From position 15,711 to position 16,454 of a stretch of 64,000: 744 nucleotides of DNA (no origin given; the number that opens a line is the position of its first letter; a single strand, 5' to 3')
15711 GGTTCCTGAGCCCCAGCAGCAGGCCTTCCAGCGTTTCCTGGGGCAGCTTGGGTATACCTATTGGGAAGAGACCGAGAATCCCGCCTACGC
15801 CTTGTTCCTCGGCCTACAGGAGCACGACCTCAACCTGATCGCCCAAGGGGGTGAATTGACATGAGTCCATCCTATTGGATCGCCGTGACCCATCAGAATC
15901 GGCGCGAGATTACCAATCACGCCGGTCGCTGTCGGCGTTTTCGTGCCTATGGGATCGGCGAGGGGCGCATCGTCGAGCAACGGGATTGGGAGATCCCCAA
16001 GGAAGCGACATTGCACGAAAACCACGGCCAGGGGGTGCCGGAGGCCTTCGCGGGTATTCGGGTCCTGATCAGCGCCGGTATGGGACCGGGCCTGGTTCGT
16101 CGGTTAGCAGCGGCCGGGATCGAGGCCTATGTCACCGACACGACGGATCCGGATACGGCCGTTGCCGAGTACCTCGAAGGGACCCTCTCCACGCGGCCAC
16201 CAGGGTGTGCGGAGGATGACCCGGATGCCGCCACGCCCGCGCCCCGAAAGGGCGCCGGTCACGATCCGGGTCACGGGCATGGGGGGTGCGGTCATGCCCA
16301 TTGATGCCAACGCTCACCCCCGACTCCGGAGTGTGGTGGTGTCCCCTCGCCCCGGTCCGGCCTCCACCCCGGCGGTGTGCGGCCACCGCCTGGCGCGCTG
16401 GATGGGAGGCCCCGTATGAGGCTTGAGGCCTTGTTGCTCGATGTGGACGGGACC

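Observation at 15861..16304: NifX/NafY-like FeMo-cofactor-binding domain protein with His-rich tail, translationally coupled to ilvA and followed by cbbY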

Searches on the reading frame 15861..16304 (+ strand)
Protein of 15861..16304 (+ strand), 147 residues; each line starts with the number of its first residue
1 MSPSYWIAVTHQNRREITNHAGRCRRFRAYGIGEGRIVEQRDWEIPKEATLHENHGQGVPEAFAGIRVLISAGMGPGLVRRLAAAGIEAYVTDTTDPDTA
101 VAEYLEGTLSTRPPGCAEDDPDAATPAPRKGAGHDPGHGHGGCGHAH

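Call 5: search_protein_families(library=pfam, proteins=[window:15861-16301:+], max_evalue=1)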
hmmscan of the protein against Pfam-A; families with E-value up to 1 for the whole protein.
window:15861-16301:+ (147 aa): 1 family
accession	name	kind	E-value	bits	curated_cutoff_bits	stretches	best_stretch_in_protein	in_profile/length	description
PF02579.22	Nitro_FeMo-Co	-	9.1e-12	45.6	26.3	1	15-105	3-93/94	Dinitrogenase iron-molybdenum cofactor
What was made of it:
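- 15861..16304 (+): ORF for the 147-aa NifX/NafY-fold protein (stop codon included). PF02579 45.6 bits (call 5).
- On Pfam PF02579 (Nitro_FeMo-Co; NifX/NafY/NifB-C/ORP domain): 45.6 bits against 26.3, residues 15-105 on model positions 3-93 of 94 (call 5).
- PF02579 scores 45.6 bits against a cutoff of 26.3 (call 5).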

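Call 6: search_protein_families(library=ncbifam, proteins=[window:15861-16301:+], max_evalue=1)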
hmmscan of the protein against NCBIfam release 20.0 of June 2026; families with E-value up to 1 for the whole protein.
window:15861-16301:+ (147 aa): 3 families
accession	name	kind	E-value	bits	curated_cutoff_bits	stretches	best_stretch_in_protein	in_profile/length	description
NF041136.1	MrpORP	equivalog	1e-07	31.6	450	1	6-109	266-365/365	iron-sulfur cluster carrier protein MrpORP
TIGR01290.1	nifB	equivalog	0.00037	19.3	343.65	1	6-103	331-436/441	nitrogenase cofactor biosynthesis protein NifB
TIGR02663.1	nifX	equivalog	0.0029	18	112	1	7-114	3-112/119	nitrogen fixation protein NifX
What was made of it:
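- On NifX proper (TIGR02663): 18 bits, E 0.0029 (call 6).
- On NifB: 19.3 bits, matching only model positions 331-436 (call 6).
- On ORP / MrpORP system: 31.6 bits, C-terminal domain only (call 6).
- Closest known: NifX. Different: The TIGR02663 score is 18 against a cutoff of 112 (call 6).
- Closest known: Orange protein ORP and MrpORP of Desulfovibrio. Same: The best NCBIfam match of the query is the C-terminal domain of MrpORP (call 6).
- MrpORP scores 32 against 450 (call 6). TIGR02663 NifX scores 18 bits against a cutoff of 112 (call 6).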

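Call 8: find_homologous_proteins(query=window:15861-16301:+, max_evalue=0.001)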
Query window:15861-16301:+ (147 aa): 3 proteins with E <= 0.001 among 106 candidates.
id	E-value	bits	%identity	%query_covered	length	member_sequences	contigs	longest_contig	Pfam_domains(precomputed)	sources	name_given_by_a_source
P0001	3.4e-92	325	96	100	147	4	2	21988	PF02579.23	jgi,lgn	jgi:predicted Fe-Mo cluster-binding NifX family protein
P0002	2.0e-23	101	53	74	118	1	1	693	PF02579.23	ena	-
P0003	4.5e-15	74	48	70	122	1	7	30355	PF02579.23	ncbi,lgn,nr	ncbi:MAG: nitrogen fixation protein [Azovibrio sp.]|nr:nitrogen fixation protein [Azovibrio sp.]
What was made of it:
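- JGI and NCBI pipelines name relatives 'NifX family' or 'nitrogen fixation protein' (call 8).
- Tried and rejected: The word-indexed protein search found only 3 relatives (call 8).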

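Call 11: find_encoding_contigs(protein=P0001, flank=10000, max_places=6)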
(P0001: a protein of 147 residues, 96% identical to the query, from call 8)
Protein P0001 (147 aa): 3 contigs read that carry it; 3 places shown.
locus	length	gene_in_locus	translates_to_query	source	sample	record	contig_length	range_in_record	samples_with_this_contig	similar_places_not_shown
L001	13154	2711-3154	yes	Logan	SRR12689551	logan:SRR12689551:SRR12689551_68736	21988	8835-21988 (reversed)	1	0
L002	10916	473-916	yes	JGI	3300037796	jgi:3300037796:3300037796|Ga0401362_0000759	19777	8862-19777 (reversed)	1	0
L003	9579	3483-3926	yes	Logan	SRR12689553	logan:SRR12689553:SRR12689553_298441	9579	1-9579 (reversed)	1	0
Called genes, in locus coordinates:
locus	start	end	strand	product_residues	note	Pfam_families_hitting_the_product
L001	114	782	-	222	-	PF00455:DeoRC (faint), PF06026:Rib_5-P_isom_A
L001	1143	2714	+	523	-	PF00291:PALP, PF00585:Thr_dehydrat_C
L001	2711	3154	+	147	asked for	PF02579:Nitro_FeMo-Co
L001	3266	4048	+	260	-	PF00702:Hydrolase, PF13419:HAD_2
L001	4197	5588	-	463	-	PF13742:tRNA_anti_2, PF01336:tRNA_anti-codon, PF02601:Exonuc_VII_L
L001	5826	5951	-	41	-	-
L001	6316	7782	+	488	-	PF00478:IMPDH, PF00977:His_biosynth (faint), PF00571:CBS, PF03060:NMO, PF01070:FMN_dh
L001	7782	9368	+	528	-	PF00117:GATase, PF07722:Peptidase_C26 (weak), PF02540:NAD_synthase, PF00958:GMP_synt_C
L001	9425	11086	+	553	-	PF27104:FimW_N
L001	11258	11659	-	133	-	PF04386:SspB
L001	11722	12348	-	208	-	PF02798:GST_N, PF13409:GST_N_2, PF13417:GST_N_3, PF13410:GST_C_2 (weak)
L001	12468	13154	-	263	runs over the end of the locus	PF02167:Cytochrom_C1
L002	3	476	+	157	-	?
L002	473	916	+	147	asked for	PF02579:Nitro_FeMo-Co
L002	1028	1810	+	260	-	PF00702:Hydrolase, PF13419:HAD_2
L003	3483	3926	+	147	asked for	PF02579:Nitro_FeMo-Co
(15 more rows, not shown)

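Call 12: find_encoding_contigs(protein=P0003, flank=8000, max_places=6)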
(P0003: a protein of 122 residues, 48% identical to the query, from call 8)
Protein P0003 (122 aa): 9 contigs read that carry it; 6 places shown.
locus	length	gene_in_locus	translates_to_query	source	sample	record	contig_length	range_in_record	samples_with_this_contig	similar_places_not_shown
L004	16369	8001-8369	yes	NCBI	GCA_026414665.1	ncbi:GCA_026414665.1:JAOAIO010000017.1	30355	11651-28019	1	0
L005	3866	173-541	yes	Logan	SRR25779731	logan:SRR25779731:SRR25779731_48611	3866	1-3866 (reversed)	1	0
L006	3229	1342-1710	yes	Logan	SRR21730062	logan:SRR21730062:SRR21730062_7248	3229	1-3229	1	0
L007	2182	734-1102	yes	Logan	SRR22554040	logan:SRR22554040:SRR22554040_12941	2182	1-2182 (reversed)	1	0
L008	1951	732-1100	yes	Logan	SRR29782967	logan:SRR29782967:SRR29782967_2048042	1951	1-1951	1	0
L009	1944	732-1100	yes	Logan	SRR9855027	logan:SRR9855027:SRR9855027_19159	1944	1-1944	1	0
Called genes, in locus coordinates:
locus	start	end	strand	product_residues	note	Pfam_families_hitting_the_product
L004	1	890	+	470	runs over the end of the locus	PF01575:MaoC_dehydratas, PF13452:FAS1_DH_region (weak), PF01515:PTA_PTB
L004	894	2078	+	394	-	PF00871:Acetate_kinase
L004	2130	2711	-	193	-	PF09335:VTT_dom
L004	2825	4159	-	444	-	PF08448:PAS_4, PF13426:PAS_9 (faint), PF00158:Sigma54_activat, PF14532:Sigma54_activ_2, PF07724:AAA_2 (faint), PF07728:AAA_5, PF25601:AAA_lid_14, PF02954:HTH_8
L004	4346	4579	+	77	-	PF28236:CydP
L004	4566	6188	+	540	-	PF01654:Cyt_bd_oxida_I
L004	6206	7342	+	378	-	PF02322:Cyt_bd_oxida_II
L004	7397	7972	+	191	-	PF00355:Rieske (weak)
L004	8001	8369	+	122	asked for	PF02579:Nitro_FeMo-Co (faint)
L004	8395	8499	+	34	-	PF08173:YbgT_YccB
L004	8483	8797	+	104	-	PF09600:Cyd_oper_YbgE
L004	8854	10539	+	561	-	PF14522:Cytochrome_C7 (faint), PF14537:Cytochrom_c3_2 (faint), PF22113:Mtrc-MtrF_II-IV_dom (weak), PF11783:Cytochrome_cB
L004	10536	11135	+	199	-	PF01292:Ni_hydr_CYTB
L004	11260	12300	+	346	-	PF01180:DHO_dh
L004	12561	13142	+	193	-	PF02508:Rnf-Nqr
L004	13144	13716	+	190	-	PF04060:FeS, PF12797:Fer4_2 (faint), PF12838:Fer4_7 (faint), PF13484:Fer4_16 (faint), PF13237:Fer4_10 (weak), PF00037:Fer4, PF14697:Fer4_21, PF13187:Fer4_9 (weak)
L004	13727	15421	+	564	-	PF13375:RnfC_N, PF01512:Complex1_51K, PF12838:Fer4_7, PF13187:Fer4_9 (faint), PF13237:Fer4_10 (weak), PF13534:Fer4_17 (faint)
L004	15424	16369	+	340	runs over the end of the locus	PF03116:NQR2_RnfD_RnfE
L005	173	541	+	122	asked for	PF02579:Nitro_FeMo-Co (faint)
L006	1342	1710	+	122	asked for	PF02579:Nitro_FeMo-Co (faint)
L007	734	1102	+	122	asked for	PF02579:Nitro_FeMo-Co (faint)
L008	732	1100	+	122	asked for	PF02579:Nitro_FeMo-Co (faint)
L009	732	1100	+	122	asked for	PF02579:Nitro_FeMo-Co (faint)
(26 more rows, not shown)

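Call 14: search_solved_structures(query=window:15861-16301:+, max_evalue=1, show_alignments=3)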
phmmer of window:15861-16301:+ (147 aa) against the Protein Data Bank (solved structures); distinct sequences matched with E-value up to 1: 5.
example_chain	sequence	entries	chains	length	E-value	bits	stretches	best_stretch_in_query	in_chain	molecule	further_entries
6qhe_A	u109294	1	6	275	0.19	15.2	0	72-104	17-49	Alcohol Dehydrogenase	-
6j7h_A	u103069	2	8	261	0.21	15.1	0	52-127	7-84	Blue fluorescent protein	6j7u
8g9j_A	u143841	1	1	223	0.59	13.6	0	63-91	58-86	THR1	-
1p90_A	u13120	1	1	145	0.73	13.3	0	5-91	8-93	hypothetical protein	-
4one_A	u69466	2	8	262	0.89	13.1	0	72-107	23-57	3-oxoacyl-(Acyl-carrier protein) reductase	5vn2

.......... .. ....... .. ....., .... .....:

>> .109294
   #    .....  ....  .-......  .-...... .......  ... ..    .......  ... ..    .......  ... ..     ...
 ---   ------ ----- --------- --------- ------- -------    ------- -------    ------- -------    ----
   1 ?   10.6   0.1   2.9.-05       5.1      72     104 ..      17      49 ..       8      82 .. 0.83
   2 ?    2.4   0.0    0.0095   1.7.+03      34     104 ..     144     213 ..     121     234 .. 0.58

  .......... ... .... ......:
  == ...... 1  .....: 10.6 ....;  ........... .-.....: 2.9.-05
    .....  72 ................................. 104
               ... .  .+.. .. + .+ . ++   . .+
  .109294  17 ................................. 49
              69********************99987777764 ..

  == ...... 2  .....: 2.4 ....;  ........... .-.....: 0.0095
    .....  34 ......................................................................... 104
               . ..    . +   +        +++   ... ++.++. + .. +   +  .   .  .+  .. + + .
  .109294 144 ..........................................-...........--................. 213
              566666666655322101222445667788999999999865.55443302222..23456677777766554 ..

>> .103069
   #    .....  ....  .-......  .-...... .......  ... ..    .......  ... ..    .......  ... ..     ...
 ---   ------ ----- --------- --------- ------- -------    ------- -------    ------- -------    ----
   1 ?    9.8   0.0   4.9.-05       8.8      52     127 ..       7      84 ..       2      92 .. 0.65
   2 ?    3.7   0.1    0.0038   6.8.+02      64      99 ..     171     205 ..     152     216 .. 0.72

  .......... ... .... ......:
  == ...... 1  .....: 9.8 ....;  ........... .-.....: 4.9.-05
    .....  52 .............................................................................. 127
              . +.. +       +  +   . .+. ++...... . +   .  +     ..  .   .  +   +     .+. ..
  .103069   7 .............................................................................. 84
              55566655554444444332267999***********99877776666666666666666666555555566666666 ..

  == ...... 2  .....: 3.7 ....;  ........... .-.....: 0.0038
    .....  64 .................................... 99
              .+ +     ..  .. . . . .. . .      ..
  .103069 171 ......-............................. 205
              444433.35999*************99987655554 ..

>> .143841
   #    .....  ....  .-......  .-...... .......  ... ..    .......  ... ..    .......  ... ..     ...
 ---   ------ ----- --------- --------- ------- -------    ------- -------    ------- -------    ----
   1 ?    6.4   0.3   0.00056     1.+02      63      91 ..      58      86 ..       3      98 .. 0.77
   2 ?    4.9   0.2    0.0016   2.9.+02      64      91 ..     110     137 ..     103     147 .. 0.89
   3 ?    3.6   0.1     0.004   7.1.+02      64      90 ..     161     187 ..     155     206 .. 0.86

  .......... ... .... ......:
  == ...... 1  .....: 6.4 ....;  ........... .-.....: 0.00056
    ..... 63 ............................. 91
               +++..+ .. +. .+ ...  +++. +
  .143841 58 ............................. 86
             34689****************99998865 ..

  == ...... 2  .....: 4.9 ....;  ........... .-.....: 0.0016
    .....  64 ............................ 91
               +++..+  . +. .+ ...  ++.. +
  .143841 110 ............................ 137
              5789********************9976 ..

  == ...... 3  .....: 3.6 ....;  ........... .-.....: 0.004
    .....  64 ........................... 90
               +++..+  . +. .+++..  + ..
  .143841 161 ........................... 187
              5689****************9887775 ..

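Call 16: search_protein_representatives(protein=window:15861-16301:+)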
Query: 147 residues. Proteins with E-value up to 0.001 (for the whole library): 340; up to 1e-10: 92; up to 1e-30: 1. The best 150 are listed.
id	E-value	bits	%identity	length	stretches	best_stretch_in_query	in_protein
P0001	1.1e-92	324.7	96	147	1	1-147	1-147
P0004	1.6e-26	109.7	49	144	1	1-115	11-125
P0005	8.6e-24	100.9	50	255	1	7-122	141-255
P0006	3.7e-23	98.8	48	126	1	7-126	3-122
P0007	8.0e-23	97.7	46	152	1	7-146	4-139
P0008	1.7e-22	96.7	47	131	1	7-115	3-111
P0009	3.2e-22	95.8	48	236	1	6-145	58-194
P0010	5.0e-22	95.2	48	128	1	6-115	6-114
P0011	9.5e-22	94.2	54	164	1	6-115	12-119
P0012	5.5e-21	91.8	46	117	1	12-119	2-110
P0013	2.7e-20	89.5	51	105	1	7-108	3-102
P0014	5.1e-20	88.6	39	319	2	6-114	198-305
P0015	3.5e-19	85.9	50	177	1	6-113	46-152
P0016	5.5e-19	85.3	46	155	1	7-146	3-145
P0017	7.3e-19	84.9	47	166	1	4-115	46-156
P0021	1.5e-17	80.6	42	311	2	6-102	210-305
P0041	3.2e-15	73.0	40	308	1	4-114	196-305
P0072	6.7e-13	65.5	39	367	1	5-106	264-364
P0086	1.9e-11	60.8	41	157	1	7-145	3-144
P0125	7.3e-09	52.4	40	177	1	7-147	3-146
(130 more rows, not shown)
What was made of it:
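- Checked: An exhaustive HMMER search found 340 cluster representatives at E<=1e-3 (call 16).
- Tried and rejected: The exhaustive HMMER search was needed to find the family (call 16).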

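Call 18: predict_structure(protein=window:15861-16301:+)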
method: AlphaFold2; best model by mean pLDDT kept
length: 147 residues; sequences in the alignment: 1
mean_pLDDT: 65.8   pTM: 0.54
mean pLDDT of the five models: 65.8, 65.8, 63.7, 44.1, 42.5
residues with pLDDT >= 90: 0; 70-90: 81; 50-70: 31; < 50: 35
segments of 3 or more residues with pLDDT < 50: 112-135, 137-147
pLDDT, mean of each block of 10 residues (from residue 1): 77 69 74 84 76 58 77 71 76 77 75 41 41 41 40
secondary structure, 60 per line:
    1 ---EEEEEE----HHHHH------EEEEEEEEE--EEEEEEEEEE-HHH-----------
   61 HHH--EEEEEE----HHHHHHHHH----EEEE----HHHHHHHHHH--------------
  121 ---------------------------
elements in order: E4-9 H14-18 E25-33 E36-45 E66-71 H76-84 E89-92 H97-106

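Call 26: find_related_loci(query=A2, collection=genome_contigs, flank=6000)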
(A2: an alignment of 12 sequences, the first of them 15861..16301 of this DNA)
Query A2 (147 aa) in genome_contigs; peptide patterns used: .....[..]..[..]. (x = any residue, [..] = any of these).
359 stretches matched a pattern; 323 encode a relative of the query (tblastn E <= 1e-3); the best 80 are kept; 80 distinct loci.
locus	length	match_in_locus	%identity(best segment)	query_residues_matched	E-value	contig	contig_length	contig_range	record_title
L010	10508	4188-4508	50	7-114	2e-30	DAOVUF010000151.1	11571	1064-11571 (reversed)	MAG TPA_asm: Gammaproteobacteria bacterium isolate CSMAG_1672 CSMAG_1672_k141_2787875_length_11571_cov_19.0000, whole ge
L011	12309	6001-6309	50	7-111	3e-30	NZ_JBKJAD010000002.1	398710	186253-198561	Azonexus caeni strain KACC11481 NODE_2_length_398710_cov_169.548493, whole genome shotgun sequence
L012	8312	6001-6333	50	7-118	3e-30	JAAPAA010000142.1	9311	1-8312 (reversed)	MAG: Thiobacillaceae bacterium isolate AHI16 k141_498127, whole genome shotgun sequence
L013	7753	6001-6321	49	7-114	9e-30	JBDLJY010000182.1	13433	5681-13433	MAG: Pseudomonadota bacterium isolate MAG115 MAG115_182, whole genome shotgun sequence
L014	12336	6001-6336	51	4-116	2e-29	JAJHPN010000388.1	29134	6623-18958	MAG: Candidatus Contendobacter sp. isolate GW-Mt35 NODE_91_length_29134_cov_20.300893, whole genome shotgun sequence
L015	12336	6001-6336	51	7-119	3e-29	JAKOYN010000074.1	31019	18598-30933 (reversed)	MAG: Pseudomonadota bacterium isolate USOA5_maxbin.083 k201_156106, whole genome shotgun sequence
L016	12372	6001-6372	46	1-120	2e-29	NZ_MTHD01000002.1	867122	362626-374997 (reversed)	Azonexus hydrophilus strain ZS02 NODE_2_length_867122_cov_46.2832_ID_542, whole genome shotgun sequence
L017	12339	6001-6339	50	1-114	3e-29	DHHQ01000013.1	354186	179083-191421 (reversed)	MAG TPA_asm: Thiobacillus denitrificans isolate UBA4768 UBA4768_contig_78, whole genome shotgun sequence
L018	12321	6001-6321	50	7-114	3e-29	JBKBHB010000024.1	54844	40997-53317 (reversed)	MAG: Azonexus sp. isolate 21H_026.bin.50 NODE_705_length_54844_cov_102.055662, whole genome shotgun sequence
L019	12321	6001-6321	50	7-114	2e-29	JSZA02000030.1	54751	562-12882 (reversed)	Candidatus Thiomargarita nelsonii isolate Hydrate Ridge NODE_158_length_54753_cov_111.172_ID_315, whole genome shotgun s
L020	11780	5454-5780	50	7-116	5e-29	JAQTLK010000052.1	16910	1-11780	MAG: Sulfuricella sp. isolate STA_15 NODE_6464_length_16910_cov_78.202467_Sandtown_A, whole genome shotgun sequence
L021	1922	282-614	48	7-118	1e-28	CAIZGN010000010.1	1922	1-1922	MAG: Candidatus Hydrogenedentes bacterium isolate Kiruna3_bin-1600 genome assembly, contig: bin-1600:010/740, whole geno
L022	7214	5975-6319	47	3-118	1e-28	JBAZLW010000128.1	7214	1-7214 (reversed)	MAG: Hydrogenophilaceae bacterium isolate SO_2017_LW4_24 scaffold_20107_c1_LW137-91_2017, whole genome shotgun sequence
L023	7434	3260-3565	50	7-109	1e-28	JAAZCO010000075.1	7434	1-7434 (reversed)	MAG: Gammaproteobacteria bacterium isolate AS07pgkLD_188 18149_AS07, whole genome shotgun sequence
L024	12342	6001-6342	49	7-124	8e-29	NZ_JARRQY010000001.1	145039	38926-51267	MAG: Acidihalobacter sp. isolate Spart_214_MAG scaffold_0, whole genome shotgun sequence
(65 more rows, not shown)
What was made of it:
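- Tried and rejected: It was repeated with the 12 closest sequences (call 26).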

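Call 32: find_encoding_contigs(protein=P0004, flank=8000, max_places=5)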
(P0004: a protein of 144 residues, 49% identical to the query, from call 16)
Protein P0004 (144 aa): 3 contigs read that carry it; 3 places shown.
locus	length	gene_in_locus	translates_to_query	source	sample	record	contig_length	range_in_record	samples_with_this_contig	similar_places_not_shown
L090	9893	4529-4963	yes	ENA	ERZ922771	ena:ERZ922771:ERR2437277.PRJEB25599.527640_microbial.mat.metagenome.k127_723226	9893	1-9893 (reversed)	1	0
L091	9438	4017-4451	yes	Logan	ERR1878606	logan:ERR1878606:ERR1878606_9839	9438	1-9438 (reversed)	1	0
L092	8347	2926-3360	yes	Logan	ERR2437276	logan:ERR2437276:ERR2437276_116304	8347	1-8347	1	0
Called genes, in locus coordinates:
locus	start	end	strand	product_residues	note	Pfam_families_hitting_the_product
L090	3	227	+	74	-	?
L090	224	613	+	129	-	PF02537:CRCB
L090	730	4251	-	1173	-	PF12795:MscS_porin, PF12794:MscS_TM, PF00924:MS_channel_2nd, PF21082:MS_channel_3rd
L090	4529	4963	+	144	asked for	PF02579:Nitro_FeMo-Co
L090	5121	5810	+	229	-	PF01797:Y1_Tnp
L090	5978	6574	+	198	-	PF04264:YceI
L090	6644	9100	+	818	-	PF00270:DEAD, PF04851:ResIII (faint), PF00271:Helicase_C, PF22982:WHD_HRQ1, PF09369:MZB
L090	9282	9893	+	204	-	?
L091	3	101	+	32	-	?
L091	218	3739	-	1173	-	PF12795:MscS_porin, PF12794:MscS_TM, PF00924:MS_channel_2nd, PF21082:MS_channel_3rd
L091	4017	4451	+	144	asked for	PF02579:Nitro_FeMo-Co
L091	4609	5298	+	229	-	PF01797:Y1_Tnp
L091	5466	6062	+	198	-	PF04264:YceI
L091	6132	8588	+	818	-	PF00270:DEAD, PF04851:ResIII (faint), PF00271:Helicase_C, PF22982:WHD_HRQ1, PF09369:MZB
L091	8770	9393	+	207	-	PF01810:LysE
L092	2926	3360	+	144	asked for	PF02579:Nitro_FeMo-Co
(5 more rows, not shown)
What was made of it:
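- The closest relative stands alone (call 32).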

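Call 33: list_cluster_members(proteins=[window:15861-16301:+, window:19454-20923:+, window:16377-17195:+, window:20926-22509:+])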
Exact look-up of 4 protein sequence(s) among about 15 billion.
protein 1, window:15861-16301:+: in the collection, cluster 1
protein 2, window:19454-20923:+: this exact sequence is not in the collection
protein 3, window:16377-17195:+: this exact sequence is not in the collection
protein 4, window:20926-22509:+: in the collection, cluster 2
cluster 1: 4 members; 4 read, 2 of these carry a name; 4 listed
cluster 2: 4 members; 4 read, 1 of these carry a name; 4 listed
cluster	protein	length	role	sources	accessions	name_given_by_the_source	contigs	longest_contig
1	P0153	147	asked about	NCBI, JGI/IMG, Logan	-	-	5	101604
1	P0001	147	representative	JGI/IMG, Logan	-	predicted Fe-Mo cluster-binding NifX family protein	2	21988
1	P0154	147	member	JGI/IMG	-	predicted Fe-Mo cluster-binding NifX family protein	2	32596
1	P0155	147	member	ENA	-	-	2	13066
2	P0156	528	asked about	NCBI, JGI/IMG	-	-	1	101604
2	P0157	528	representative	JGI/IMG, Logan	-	GMP synthase (glutamine-hydrolysing)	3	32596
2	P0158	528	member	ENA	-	-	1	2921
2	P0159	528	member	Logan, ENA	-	-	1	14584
